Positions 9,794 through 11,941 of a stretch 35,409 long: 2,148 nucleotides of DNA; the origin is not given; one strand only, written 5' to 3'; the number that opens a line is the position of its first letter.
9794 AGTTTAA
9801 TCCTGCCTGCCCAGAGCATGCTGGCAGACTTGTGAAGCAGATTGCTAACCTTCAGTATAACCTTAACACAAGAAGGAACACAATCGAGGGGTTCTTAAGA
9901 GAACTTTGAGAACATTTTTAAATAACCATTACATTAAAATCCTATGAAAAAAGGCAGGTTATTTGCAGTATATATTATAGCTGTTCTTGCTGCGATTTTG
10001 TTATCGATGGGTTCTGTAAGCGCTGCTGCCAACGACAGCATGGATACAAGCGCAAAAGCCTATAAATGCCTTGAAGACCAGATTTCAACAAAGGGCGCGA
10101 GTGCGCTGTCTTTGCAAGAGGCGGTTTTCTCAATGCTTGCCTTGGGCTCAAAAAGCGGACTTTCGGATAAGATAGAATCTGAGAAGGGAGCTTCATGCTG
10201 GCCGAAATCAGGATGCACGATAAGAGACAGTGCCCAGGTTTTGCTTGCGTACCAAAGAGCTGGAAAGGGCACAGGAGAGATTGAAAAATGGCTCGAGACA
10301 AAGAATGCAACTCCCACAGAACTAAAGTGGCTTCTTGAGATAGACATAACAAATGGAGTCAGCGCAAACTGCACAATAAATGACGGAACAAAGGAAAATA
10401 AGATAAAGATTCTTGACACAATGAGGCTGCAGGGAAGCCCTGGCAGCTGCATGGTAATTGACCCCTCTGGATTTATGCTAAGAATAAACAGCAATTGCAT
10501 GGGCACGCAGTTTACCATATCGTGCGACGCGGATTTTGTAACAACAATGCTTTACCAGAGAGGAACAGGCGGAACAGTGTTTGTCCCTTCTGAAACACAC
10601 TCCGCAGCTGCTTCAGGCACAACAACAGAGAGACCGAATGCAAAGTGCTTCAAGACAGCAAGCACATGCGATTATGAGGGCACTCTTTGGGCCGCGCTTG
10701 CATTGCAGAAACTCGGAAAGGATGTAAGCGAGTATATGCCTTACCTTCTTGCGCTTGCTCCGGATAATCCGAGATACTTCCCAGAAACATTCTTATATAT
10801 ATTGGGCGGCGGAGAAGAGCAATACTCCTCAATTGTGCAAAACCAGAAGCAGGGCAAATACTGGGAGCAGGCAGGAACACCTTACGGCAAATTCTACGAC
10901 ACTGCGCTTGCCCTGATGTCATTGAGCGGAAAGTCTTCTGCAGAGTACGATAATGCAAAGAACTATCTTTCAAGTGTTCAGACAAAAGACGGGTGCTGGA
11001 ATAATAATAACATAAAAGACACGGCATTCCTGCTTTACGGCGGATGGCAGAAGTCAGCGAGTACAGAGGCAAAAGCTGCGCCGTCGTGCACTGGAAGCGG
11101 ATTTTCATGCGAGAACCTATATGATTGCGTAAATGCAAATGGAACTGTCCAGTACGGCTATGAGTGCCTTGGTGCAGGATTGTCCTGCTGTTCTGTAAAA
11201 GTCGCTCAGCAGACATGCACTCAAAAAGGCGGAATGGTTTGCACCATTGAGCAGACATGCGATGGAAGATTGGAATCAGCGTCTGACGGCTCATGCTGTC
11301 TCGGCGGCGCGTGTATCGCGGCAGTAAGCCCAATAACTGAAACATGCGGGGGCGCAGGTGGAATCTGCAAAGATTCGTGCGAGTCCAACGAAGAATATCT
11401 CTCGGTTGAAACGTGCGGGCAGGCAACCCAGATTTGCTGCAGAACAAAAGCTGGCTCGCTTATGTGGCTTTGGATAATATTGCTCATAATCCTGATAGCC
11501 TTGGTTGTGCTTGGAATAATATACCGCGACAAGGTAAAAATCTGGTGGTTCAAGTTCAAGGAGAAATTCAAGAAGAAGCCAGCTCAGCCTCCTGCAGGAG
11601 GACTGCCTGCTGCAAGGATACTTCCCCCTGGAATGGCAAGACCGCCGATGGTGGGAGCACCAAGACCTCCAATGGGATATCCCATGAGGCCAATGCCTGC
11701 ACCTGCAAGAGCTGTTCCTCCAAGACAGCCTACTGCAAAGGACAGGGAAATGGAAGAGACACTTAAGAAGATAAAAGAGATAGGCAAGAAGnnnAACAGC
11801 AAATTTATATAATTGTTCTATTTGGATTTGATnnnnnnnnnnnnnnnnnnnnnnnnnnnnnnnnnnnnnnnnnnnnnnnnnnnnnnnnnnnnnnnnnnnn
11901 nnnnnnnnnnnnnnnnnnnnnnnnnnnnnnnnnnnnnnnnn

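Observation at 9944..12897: Two adjacent surface proteins share a juxtamembrane Cys-rich module; the first carries terpene-cyclase/prenyltransferase-like alpha/alpha-toroid repeats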

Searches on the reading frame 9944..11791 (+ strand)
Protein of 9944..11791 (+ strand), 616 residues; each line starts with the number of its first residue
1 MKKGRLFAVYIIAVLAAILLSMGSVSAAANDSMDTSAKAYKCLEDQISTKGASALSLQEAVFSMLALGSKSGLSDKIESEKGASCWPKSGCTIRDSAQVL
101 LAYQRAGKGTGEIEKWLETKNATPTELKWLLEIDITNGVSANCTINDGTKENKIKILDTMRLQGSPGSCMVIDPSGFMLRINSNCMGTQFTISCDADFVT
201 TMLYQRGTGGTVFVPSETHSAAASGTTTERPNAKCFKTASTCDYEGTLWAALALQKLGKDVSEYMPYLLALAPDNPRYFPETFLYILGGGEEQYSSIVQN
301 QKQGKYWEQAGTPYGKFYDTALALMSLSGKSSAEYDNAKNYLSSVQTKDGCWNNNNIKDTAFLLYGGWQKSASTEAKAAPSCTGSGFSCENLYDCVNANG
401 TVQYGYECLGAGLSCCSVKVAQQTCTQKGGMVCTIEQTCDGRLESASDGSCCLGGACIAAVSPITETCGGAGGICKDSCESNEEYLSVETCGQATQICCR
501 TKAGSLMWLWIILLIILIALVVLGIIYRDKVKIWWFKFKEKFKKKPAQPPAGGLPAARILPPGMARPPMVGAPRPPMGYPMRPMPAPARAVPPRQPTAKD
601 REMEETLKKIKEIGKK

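Call 3: search_protein_families(library=pfam, proteins=[window:9944-11791:+], max_evalue=10)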
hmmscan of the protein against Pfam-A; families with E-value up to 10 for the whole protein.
window:9944-11791:+ (616 aa): 2 families
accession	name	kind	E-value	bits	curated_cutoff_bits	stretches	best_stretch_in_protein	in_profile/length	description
PF13243.12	SQHop_cyclase_C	-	0.094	12.2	26.1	1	303-362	175-294/319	Squalene-hopene cyclase C-terminal domain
PF13841.11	Defensin_beta_2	-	8.4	7.3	22.2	1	468-499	2-30/30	Beta defensin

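Call 4: search_protein_families(library=ncbifam, proteins=[window:9944-11791:+], max_evalue=10)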
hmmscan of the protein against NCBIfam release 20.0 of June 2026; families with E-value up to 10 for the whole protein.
window:9944-11791:+ (616 aa): 0 families

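Call 5: search_solved_structures(query=window:9944-11791:+, max_evalue=10, show_alignments=3)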
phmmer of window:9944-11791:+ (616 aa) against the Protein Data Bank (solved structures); distinct sequences matched with E-value up to 10: 4.
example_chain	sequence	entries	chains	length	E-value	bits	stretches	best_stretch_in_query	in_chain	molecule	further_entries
5f93_A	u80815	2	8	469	0.094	14.2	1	399-450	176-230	Adhesin binding fucosylated histo-blood group antigen,Adhesin,Adhesin binding fucosylated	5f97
8vg9_A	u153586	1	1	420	0.12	13.9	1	262-325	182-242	O-Glycosyl hydrolase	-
2lwl_A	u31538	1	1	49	0.25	12.8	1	465-502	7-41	Beta-defensin 106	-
8uic_T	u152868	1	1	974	6.2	8.2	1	565-607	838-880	FI02071p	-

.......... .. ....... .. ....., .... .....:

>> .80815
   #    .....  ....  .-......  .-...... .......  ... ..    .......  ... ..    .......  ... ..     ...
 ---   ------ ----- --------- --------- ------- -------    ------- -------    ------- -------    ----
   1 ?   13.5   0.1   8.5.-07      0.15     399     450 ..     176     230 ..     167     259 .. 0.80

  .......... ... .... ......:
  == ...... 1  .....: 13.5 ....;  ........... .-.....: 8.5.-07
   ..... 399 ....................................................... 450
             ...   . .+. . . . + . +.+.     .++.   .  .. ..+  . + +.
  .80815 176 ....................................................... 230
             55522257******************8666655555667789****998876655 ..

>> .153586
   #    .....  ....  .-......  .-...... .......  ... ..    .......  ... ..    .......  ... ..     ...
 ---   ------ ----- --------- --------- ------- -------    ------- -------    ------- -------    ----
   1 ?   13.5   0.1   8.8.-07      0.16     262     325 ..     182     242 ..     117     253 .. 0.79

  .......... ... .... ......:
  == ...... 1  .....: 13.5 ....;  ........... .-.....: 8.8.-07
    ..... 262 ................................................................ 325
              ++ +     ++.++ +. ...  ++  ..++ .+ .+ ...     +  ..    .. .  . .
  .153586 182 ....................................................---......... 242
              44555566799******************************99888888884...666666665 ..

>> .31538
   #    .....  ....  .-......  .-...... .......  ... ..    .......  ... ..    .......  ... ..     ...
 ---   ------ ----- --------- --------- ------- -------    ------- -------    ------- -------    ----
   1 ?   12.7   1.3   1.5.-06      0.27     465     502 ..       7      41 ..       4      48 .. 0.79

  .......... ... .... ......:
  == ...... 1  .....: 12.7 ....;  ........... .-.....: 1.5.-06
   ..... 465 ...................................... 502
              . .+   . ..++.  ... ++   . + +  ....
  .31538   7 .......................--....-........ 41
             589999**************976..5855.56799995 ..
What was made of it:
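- The only PDB sequence hit to a glycosyl hydrolase is non-significant (E = 0.12, call 5).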

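Call 6: find_homologous_proteins(query=window:9944-11791:+, max_evalue=0.001)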
Query window:9944-11791:+ (616 aa): 419 proteins with E <= 0.001 among 8000 candidates; the best 120 are listed.
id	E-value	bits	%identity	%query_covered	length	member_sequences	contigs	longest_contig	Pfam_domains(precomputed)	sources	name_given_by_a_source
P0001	0.0e+0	1420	100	100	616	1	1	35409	-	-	-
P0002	1.3e-215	736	56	99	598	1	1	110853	-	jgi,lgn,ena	-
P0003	1.7e-215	735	55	100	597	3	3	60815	-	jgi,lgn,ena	jgi:competence protein ComGC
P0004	3.2e-215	734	54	100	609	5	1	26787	-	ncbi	-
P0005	9.0e-215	733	55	99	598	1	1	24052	-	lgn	-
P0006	6.1e-211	720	54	100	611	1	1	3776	-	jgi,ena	-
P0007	2.6e-210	718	55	99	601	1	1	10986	-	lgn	-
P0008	6.3e-208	710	52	100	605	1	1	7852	-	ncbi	-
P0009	2.0e-206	705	53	100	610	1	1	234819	-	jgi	jgi:hypothetical protein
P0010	2.3e-205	702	53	97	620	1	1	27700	-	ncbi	-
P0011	1.7e-204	699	52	98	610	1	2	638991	-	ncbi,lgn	-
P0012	3.6e-204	698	52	100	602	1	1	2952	-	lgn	-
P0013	3.4e-203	694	55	94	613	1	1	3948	-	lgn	-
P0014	4.1e-202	691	52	99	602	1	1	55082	-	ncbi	-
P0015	2.1e-201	689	53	100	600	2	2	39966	-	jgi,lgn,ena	jgi:hypothetical protein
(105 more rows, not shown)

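Call 20: predict_structure(alignment_id=A2)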
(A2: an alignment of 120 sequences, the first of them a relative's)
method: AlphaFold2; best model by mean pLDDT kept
length: 616 residues; sequences in the alignment: 120
mean_pLDDT: 87.9   pTM: 0.75
mean pLDDT of the five models: 87.9, 87.0, 86.9, 86.5, 86.3
residues with pLDDT >= 90: 442; 70-90: 95; 50-70: 22; < 50: 57
segments of 3 or more residues with pLDDT < 50: 24-32, 544-590
pLDDT, mean of each block of 10 residues (from residue 1): 71 85 51 81 98 97 97 97 88 97 96 97 97 97 97 98 97 97 96 98 93 93 97 95 98 96 97 97 96 95 95 97 95 93 96 98 96 88 97 95 94 95 96 92 94 95 81 96 94 92 78 90 84 77 51 40 42 42 45 63 87 77
secondary structure, 60 per line:
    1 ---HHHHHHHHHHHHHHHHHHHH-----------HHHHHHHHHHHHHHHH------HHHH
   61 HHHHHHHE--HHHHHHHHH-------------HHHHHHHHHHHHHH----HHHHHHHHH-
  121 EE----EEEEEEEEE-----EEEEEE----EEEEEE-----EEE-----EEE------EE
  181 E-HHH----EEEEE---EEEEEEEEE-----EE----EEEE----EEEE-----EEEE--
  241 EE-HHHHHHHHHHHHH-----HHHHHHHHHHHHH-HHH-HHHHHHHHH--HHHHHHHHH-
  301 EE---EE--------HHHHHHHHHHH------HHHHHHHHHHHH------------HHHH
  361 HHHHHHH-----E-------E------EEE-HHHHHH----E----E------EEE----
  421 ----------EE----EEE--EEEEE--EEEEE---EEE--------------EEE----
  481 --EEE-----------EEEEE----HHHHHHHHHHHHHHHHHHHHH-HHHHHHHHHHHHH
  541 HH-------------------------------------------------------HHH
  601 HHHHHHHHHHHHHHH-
elements in order: H4-23 H35-50 H57-67 H71-79 H93-106 H111-119 E127-135 E141-146 E151-156 E162-164 E170-172 E179-181 E190-194 E198-206 E218-221 E226-229 E235-238 H244-256 H262-274 H280-288 H291-299 H316-326 H333-344 H357-367 E388-390 H392-397 E414-416 E437-439 E442-446 E449-453 E457-459 E474-476 E483-485 E497-501 H506-526 H528-542 H598-615
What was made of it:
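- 10040..10303 (+): A residues 33-120: N-terminal five helices of the alpha/alpha toroid (contains C42, the C85-W86-P-K-x-G-C91 loop and W116). AF2 helices 35-50, 57-67, 71-79, 93-106 and 111-119 with pLDDT >95 (call 20)
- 10304..10669 (+): A residues 121-242: beta-sandwich inserted into an outer-to-inner loop of the toroid (12 strands; Cys 143, 169, 185, 194, 235, 242). AF2 (call 20).
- On Squalene-hopene/oxidosqualene cyclase: The AF2 model has 12 helices, which is one toroid (call 20).
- On A2M/C3 thioester domain (TED): The beta-sandwich is inserted into the toroid instead (call 20).
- On Alpha/alpha toroid fold class (terpenoid cyclase / prenyltransferase-like superfamily): AF2 predicts 12 helices with pLDDT >93 (call 20).
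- Checked: These are the six inner helices of a predicted 12-helix toroid (call 20).
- AF2 gives mean pLDDT 87.9, with >93 throughout the head (call 20). There are no MG or CUB domains (call 20).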

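Call 22: fold_search(model_id=the predicted structure, library=pdb)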
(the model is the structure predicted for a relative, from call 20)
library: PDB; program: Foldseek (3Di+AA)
matches with E <= 10: 716; with E <= 0.001: 0
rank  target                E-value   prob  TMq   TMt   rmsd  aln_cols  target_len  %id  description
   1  8erm_B                2.9e-02  0.57  0.11  0.24  10.4       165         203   14  Crystal structure of FliC D2/D3 domains from Pseudomonas aeruginosa PAO1 (released 2023-05-17)
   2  2sqc_A                3.9e-02  0.97  0.26  0.26  11.3       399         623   11  SQUALENE-HOPENE CYCLASE FROM ALICYCLOBACILLUS ACIDOCALDARIUS (released 1999-04-27)
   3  8erm_A                5.0e-02  0.44  0.10  0.23  10.7       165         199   13  Crystal structure of FliC D2/D3 domains from Pseudomonas aeruginosa PAO1 (released 2023-05-17)
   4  3sqc_A                6.1e-02  0.93  0.25  0.25  11.6       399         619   12  SQUALENE-HOPENE CYCLASE (released 1999-05-18)
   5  1sqc                  1.0e-01  0.80  0.21  0.21  14.5       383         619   11  SQUALENE-HOPENE-CYCLASE FROM ALICYCLOBACILLUS ACIDOCALDARIUS (released 1997-12-17)
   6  3oxu_C                1.3e-01  0.98  0.17  0.33   4.9       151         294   13  Complement components factor H CCP19-20 and C3d in complex (released 2011-02-16)
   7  7sn4_W                1.5e-01  0.60  0.07  0.08  18.8       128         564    8  Cryo-EM structure of the enterohemorrhagic E. coli O157:H7 flagellar filament (released 2022-03-16)
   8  8i5b_B                1.6e-01  0.54  0.10  0.28   9.7       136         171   10  Structure of human Nav1.7 in complex with bupivacaine (released 2023-06-14)
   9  3mjw                  1.7e-01  0.10  0.09  0.07  19.6       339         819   10  PI3 Kinase gamma with a benzofuranone inhibitor (released 2010-06-09)
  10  5ue8_B                1.7e-01  0.06  0.09  0.07  19.2       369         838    8  The crystal structure of Munc13-1 C1C2BMUN domain (released 2017-02-15)
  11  4ont_B                1.8e-01  0.91  0.16  0.32   8.2       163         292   14  Ternary host recognition complex of complement factor H, C3d, and sialic acid (released 2014-11-26)
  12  5z5d                  1.8e-01  0.14  0.06  0.07  13.0       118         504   14  Crystal structure of a thermostable glycoside hydrolase family 43 {beta}-1,4-xylosidase from Geobacillus thermoleovorans (released 2018-04-25)
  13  5wde                  1.9e-01  0.06  0.07  0.11  21.3       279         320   10  Crystal structure of the KIFC3 motor domain in complex with ADP (released 2017-08-09)
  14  8euq_C                1.9e-01  0.33  0.09  0.21  13.3       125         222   11  Crystal structure of HLA-DRA*01:01/HLA-DRB1*04:01 in complex with c44H10 Fab (released 2023-04-19)
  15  3u6g_B                2.0e-01  0.25  0.10  0.28   9.1       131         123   10  Crystal structure of a domain of unknown function, DUF4425 (BVU_3708) from Bacteroides vulgatus ATCC 8482 at 1.35 A re (released 2011-11-02)
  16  8pak_A                2.2e-01  0.98  0.18  0.30   4.0       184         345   16  Crystal Structure of a Squalene-Hopene Cyclase from Cystobacter fuscus (released 2024-06-26)
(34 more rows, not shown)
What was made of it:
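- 10304..10669 (+): Foldseek finds beta-sandwich matches such as FliC D2/D3 and pilins, all weak (call 22).
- On Transcobalamin / intrinsic factor (Pfam Cobalamin_bind plus DUF4430): The Foldseek E-values are 0.5-0.7, although the target-normalised TM-score reaches 0.54 for the intrinsic factor alpha-domain (call 22).
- On Alpha/alpha toroid fold class (terpenoid cyclase / prenyltransferase-like superfamily): All high-probability Foldseek hits are toroids (call 22).
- Closest known: Thioester domain. Same: Foldseek probability up to 0.98 over about 150 columns, rmsd 4-5 A (call 22).
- Closest known: Transcobalamin / intrinsic factor. Same: The best target-normalised TM-score (0.54 for the intrinsic factor alpha-domain, call 22).
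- Foldseek hits with high probability are all alpha/alpha toroids: squalene-hopene cyclase 2sqc (prob 0.97), 8pak (0.98), C3d (0.98), and the intrinsic factor alpha-domain (TM-score normalised to the target 0.54) (call 22). C3d and transcobalamin match equally well (call 22). The intrinsic factor alpha-domain gives the highest target-normalised TM-score (0.54), and transcobalamin entries recur among the hits (call 22). C3d is among the best fold hits (prob 0.98, call 22).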

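Call 25: search_protein_families(library=pfam, alignment_id=A1, max_evalue=1)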
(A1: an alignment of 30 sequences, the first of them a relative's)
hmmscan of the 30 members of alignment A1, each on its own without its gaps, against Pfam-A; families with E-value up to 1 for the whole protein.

A. member 1, P0001 (616 aa): 1 family
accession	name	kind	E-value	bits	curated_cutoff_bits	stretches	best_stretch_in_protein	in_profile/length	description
PF13243.12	SQHop_cyclase_C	-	0.094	12.2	26.1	1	303-362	175-294/319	Squalene-hopene cyclase C-terminal domain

B. families by the number of members that match (of 30 scanned): 27 families (the first 25 are shown)
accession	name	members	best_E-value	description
PF13243.12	SQHop_cyclase_C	11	0.024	Squalene-hopene cyclase C-terminal domain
PF16982.10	Flp1_like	10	0.0023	Putative Flagellin, Flp1-like, domain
PF12575.13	Pox_EPC_I2-L1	3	0.2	Poxvirus entry protein complex L1 and I2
PF10717.14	ODV-E18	2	0.16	Occlusion-derived virus envelope protein ODV-E18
PF07782.18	DC_STAMP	2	0.19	DC-STAMP-like protein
PF25667.1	ASFV_P17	1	0.0088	African swine fever virus minor capsid protein p17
PF20176.3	DUF6541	1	0.019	Family of unknown function (DUF6541)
PF13856.12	Gifsy-2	1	0.023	ATP-binding sugar transporter from pro-phage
PF25732.1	BILF1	1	0.032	Gammaherpesvirus G-protein coupled receptor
PF04277.18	OAD_gamma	1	0.045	Oxaloacetate decarboxylase, gamma chain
PF09451.16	ATG27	1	0.052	Autophagy-related protein 27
PF08956.15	DUF1869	1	0.056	Domain of unknown function (DUF1869)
PF09716.15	ETRAMP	1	0.063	Malarial early transcribed membrane protein (ETRAMP)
PF16339.10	DUF4969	1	0.064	Domain of unknown function (DUF4969)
PF11337.13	DUF3139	1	0.067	Protein of unknown function (DUF3139)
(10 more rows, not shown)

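Call 30: find_related_loci(query=A1, collection=genome_contigs, flank=8000)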
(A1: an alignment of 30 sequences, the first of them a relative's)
Query A1 (616 aa) in genome_contigs; peptide patterns used: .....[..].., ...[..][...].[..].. (x = any residue, [..] = any of these).
269 stretches matched a pattern; 257 encode a relative of the query (tblastn E <= 1e-3); the best 80 are kept; 80 distinct loci.
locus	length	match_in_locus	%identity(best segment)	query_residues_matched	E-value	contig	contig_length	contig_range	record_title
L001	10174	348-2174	54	1-615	0e+0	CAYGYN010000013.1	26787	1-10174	MAG TPA_asm: Candidatus Woesearchaeota archaeon isolate ERP119294_co2_456 genome assembly, contig: k141_3886864, whole g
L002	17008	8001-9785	50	6-613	0e+0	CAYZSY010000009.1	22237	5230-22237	MAG TPA_asm: Candidatus Woesearchaeota archaeon isolate SRP050083_co3_204 genome assembly, contig: NODE_1655_length_2223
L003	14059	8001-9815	53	17-615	0e+0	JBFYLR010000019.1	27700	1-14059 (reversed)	MAG: Nanoarchaeota archaeon isolate PPR_0041 PPR_0041.fa_k121_849092, whole genome shotgun sequence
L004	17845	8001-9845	48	1-615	0e+0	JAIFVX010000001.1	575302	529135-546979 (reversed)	MAG: Candidatus Pacearchaeota archaeon isolate viral-cat_41_18 PAFVLPS_2018_scaffold_13, whole genome shotgun sequence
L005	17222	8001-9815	46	1-615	1e-176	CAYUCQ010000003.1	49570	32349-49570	MAG TPA_asm: Candidatus Woesearchaeota archaeon isolate SRP050083_co3_194 genome assembly, contig: NODE_377_length_49570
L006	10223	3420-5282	47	1-615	5e-172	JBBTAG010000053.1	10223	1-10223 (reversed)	MAG: Nanoarchaeota archaeon isolate H41-bin129_1 H41_bin129_1_000000000053, whole genome shotgun sequence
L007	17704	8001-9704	48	38-615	6e-170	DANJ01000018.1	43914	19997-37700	MAG TPA_asm: Candidatus Pacearchaeota archaeon UBA92 UBA92_contig_951, whole genome shotgun sequence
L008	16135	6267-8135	46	10-615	8e-166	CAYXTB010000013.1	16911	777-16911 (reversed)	MAG TPA_asm: Candidatus Woesearchaeota archaeon isolate SRP178908_co1_313 genome assembly, contig: NODE_2192_length_1691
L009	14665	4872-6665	46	1-615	8e-166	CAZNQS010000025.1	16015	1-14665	MAG TPA_asm: Candidatus Woesearchaeota archaeon isolate SRP178908_co1_140 genome assembly, contig: NODE_2402_length_1601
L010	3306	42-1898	46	1-615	3e-174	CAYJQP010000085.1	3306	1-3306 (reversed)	MAG TPA_asm: Candidatus Woesearchaeota archaeon isolate ERP125453_co1_261 genome assembly, contig: NODE_41932_length_330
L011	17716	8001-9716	45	38-613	4e-164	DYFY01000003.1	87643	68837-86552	MAG TPA_asm: Candidatus Parvarchaeum sp. isolate BE2012_37_19 Afr_mines_BE2012_143_length_87643_cov_8_143444, whole geno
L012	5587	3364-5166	46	1-615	4e-166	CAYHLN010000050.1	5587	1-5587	MAG TPA_asm: Candidatus Woesearchaeota archaeon isolate ERP119705_co13_477 genome assembly, contig: NODE_18312_length_55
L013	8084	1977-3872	44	1-615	1e-163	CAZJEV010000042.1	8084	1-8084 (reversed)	MAG TPA_asm: Candidatus Woesearchaeota archaeon isolate SRP269290_co4_244 genome assembly, contig: NODE_8099_length_8084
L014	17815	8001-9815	44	1-615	4e-163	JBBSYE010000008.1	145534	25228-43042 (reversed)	MAG: Nanoarchaeota archaeon isolate H41-bin053_1 H41_bin053_1_000000000008, whole genome shotgun sequence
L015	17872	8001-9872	45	1-615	1e-162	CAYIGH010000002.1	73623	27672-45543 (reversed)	MAG TPA_asm: Candidatus Woesearchaeota archaeon isolate ERP119705_co24_289 genome assembly, contig: NODE_213_length_7362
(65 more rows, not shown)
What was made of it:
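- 257 species-level genomes (call 30). The family is lineage-wide, as expected for an essential scavenging function (call 30).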
